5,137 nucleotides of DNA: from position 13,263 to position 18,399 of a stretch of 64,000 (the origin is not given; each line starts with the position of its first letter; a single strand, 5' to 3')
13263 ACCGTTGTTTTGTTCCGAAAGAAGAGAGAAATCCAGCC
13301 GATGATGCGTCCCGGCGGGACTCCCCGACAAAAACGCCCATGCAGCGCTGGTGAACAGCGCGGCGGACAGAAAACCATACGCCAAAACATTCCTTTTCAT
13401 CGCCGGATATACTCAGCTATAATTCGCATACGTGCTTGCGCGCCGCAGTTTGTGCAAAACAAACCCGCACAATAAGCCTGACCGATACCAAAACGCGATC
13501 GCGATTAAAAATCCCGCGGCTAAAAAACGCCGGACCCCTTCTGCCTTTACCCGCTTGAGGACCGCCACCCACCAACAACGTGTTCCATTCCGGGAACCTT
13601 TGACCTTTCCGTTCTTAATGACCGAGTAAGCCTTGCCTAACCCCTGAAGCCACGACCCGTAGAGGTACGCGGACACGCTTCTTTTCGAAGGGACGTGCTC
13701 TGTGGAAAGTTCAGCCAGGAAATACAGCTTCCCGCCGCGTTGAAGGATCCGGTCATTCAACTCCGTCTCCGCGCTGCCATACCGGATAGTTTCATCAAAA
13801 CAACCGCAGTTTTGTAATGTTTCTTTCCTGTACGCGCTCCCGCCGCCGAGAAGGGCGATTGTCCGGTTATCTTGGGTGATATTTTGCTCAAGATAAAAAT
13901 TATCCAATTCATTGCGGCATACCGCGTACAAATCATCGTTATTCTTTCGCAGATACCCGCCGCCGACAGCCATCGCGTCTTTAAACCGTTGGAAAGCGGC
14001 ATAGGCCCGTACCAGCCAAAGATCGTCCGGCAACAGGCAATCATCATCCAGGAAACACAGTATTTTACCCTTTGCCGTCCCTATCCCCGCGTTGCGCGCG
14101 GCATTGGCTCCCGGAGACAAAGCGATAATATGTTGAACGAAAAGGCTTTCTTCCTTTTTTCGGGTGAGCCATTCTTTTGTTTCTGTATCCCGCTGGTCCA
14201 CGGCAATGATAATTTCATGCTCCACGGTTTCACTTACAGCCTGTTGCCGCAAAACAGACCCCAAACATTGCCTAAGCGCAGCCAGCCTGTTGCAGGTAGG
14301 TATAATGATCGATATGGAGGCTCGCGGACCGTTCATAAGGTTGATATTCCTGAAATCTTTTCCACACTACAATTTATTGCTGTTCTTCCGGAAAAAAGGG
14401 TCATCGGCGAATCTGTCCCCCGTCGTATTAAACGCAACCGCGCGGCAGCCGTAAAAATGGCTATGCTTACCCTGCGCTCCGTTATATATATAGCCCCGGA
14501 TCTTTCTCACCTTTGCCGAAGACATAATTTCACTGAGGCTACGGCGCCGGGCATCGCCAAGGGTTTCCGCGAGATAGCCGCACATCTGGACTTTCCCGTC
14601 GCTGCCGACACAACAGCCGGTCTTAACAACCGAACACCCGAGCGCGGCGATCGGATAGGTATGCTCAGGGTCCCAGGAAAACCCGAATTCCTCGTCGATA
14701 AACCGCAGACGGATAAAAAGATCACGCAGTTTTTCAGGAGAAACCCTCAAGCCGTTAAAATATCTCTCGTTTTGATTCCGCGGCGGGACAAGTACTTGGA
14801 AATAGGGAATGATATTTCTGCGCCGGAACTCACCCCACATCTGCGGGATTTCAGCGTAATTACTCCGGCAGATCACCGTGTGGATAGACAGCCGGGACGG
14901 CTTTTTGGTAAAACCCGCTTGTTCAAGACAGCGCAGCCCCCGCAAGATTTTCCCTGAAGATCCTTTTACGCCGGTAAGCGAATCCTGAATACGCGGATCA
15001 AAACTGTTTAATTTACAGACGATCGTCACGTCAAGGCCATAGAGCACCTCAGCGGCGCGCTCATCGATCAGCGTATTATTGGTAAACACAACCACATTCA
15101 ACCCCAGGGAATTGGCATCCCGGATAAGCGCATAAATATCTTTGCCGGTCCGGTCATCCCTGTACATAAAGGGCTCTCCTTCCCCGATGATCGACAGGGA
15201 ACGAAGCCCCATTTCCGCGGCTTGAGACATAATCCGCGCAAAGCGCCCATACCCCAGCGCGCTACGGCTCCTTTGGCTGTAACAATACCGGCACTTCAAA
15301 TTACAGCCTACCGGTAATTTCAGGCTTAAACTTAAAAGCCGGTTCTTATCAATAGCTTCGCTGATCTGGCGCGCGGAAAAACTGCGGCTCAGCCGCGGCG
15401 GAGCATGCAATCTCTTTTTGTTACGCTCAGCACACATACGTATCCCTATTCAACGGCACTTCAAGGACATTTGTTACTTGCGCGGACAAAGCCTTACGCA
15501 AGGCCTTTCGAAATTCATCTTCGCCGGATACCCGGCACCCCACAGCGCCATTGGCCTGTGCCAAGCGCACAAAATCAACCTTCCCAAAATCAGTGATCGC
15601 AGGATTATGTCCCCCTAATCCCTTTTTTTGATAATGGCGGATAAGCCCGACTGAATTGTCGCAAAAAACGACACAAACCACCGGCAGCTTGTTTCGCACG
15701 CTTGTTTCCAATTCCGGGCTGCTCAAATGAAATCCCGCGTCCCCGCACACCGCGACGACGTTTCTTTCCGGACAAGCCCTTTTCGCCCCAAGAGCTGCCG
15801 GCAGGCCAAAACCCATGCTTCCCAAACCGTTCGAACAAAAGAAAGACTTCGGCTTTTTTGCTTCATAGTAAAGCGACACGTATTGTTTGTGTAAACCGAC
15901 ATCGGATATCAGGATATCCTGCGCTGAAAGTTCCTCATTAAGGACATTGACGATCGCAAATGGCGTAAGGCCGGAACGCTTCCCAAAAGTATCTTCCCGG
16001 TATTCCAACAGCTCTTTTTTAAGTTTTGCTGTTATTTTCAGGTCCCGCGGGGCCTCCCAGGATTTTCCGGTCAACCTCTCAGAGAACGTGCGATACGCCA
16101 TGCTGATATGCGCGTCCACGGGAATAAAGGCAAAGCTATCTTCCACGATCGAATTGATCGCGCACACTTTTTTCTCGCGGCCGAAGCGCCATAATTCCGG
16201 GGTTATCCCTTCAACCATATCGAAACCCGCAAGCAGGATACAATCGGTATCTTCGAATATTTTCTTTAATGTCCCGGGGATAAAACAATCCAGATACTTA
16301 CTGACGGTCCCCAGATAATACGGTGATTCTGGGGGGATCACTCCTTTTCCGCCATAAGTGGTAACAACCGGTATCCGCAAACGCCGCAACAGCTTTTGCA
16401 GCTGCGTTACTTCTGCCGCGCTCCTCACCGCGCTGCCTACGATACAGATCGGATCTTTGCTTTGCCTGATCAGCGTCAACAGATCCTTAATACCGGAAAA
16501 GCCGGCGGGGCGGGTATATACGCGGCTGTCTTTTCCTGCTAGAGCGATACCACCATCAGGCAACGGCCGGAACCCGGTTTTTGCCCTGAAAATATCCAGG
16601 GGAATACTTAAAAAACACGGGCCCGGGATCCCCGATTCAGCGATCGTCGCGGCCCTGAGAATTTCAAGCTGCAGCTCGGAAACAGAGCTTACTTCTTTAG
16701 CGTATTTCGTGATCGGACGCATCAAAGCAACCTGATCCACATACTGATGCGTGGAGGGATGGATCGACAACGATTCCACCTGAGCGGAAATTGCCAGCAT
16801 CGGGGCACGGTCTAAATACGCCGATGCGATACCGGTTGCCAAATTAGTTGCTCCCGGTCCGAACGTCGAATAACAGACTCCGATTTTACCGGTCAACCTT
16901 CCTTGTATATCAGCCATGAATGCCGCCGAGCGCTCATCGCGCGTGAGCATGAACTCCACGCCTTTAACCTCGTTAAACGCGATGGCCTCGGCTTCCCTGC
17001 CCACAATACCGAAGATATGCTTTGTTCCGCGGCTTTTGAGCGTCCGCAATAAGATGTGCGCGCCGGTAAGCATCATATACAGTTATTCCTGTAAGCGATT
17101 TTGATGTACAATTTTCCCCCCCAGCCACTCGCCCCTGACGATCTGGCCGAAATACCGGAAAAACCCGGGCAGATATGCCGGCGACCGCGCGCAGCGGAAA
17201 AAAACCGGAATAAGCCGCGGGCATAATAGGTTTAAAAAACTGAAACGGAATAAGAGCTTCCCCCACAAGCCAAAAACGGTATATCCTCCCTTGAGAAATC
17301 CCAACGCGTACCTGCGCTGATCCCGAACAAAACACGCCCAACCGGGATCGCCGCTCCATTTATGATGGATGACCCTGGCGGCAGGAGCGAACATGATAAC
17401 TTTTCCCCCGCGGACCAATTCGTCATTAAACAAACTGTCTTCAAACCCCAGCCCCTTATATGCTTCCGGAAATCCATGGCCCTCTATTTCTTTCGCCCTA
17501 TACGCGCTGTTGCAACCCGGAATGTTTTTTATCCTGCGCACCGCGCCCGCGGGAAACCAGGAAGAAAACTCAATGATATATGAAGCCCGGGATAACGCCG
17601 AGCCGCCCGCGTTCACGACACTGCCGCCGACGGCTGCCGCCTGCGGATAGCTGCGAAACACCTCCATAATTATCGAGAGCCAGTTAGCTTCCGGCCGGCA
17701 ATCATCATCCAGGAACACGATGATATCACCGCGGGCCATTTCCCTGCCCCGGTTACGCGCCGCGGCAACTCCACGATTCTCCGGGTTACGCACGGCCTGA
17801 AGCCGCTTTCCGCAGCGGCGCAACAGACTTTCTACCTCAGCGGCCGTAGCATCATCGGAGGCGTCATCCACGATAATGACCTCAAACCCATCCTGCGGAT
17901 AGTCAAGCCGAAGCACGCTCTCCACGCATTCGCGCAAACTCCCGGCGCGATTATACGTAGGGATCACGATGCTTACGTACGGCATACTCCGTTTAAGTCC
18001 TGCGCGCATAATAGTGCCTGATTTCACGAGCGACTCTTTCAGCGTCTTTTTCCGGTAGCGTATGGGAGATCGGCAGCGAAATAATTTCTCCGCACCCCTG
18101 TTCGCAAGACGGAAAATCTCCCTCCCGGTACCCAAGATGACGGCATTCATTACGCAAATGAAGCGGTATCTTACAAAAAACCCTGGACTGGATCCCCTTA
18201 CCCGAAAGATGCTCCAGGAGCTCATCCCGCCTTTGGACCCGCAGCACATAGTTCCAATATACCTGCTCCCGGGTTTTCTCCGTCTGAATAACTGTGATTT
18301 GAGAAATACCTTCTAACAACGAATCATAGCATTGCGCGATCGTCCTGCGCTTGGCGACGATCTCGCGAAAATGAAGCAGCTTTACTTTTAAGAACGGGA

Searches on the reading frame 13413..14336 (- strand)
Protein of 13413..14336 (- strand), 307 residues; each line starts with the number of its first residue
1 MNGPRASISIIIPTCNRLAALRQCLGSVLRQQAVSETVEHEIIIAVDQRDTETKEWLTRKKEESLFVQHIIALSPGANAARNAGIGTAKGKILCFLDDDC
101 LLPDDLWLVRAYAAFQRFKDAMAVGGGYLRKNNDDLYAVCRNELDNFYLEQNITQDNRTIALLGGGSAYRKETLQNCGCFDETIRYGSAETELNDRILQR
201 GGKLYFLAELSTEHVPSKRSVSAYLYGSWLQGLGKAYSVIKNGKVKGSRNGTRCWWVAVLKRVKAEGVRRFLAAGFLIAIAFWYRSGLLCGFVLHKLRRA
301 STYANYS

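Call 30: search_protein_families(library=pfam, proteins=[window:13413-14336:-], max_evalue=0.0001)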
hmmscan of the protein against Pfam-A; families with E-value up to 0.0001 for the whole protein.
window:13413-14336:- (307 aa): 2 families
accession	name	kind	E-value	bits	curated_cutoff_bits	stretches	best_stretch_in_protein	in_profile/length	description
PF00535.33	Glycos_transf_2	-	1.2e-21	77.8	23.3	1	9-175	1-165/168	Glycosyl transferase family 2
PF13641.12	Glyco_tranf_2_3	-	1.6e-11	45.1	27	1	5-223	2-219/230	Glycosyltransferase like family 2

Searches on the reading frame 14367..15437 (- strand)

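Call 30: search_protein_families(library=pfam, proteins=[window:14367-15437:-], max_evalue=0.0001)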
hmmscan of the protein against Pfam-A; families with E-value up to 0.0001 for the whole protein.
window:14367-15437:- (356 aa): 3 families
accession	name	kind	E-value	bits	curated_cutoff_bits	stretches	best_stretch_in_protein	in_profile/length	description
PF04055.27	Radical_SAM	-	1.7e-13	51.5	29.5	1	43-198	5-160/166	Radical SAM superfamily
PF13186.11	SPASM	-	6.7e-06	26.7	21.5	1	268-321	1-53/67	Iron-sulfur cluster-binding domain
PF13353.11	Fer4_12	-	7.1e-05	23.6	22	0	44-145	14-119/137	4Fe-4S single cluster domain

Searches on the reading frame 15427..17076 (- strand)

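Call 30: search_protein_families(library=pfam, proteins=[window:15427-17076:-], max_evalue=0.0001)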
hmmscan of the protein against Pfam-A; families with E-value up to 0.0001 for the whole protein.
window:15427-17076:- (549 aa): 3 families
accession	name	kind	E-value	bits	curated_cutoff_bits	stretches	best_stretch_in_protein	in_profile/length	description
PF02775.26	TPP_enzyme_C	-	1.6e-37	129.1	21.9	1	392-540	1-151/151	Thiamine pyrophosphate enzyme, C-terminal TPP binding domain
PF02776.23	TPP_enzyme_N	-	3.9e-32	111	26.8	1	4-118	2-119/119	Thiamine pyrophosphate enzyme, N-terminal TPP binding domain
PF00205.28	TPP_enzyme_M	-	2e-16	60.4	30.4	1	196-309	1-111/137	Thiamine pyrophosphate enzyme, central domain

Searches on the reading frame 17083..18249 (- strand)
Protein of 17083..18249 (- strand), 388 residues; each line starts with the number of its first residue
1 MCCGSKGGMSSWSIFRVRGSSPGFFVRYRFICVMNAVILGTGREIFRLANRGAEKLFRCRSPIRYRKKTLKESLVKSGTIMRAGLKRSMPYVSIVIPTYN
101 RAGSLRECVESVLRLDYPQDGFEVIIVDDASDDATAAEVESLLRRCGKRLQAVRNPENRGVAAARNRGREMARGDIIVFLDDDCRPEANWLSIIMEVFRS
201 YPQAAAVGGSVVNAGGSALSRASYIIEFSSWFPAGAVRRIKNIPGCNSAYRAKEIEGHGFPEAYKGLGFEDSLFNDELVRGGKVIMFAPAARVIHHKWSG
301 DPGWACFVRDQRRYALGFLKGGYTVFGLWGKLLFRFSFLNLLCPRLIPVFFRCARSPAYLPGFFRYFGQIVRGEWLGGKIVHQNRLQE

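Call 30: search_protein_families(library=pfam, proteins=[window:17083-18249:-], max_evalue=0.0001)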
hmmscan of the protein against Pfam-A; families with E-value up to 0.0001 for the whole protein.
window:17083-18249:- (388 aa): 4 families
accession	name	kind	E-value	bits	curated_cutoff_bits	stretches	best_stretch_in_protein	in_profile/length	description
PF00535.33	Glycos_transf_2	-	1.5e-33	116.5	23.3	1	93-238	1-144/168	Glycosyl transferase family 2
PF13641.12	Glyco_tranf_2_3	-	4.3e-18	66.6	27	1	90-230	1-142/230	Glycosyltransferase like family 2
PF10111.15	Glyco_tranf_2_2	-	4e-11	43.4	27.3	1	93-188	1-96/276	Glycosyltransferase like family 2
PF03071.21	GNT-I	-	5.6e-06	25.8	25.4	1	73-160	77-159/434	GNT-I family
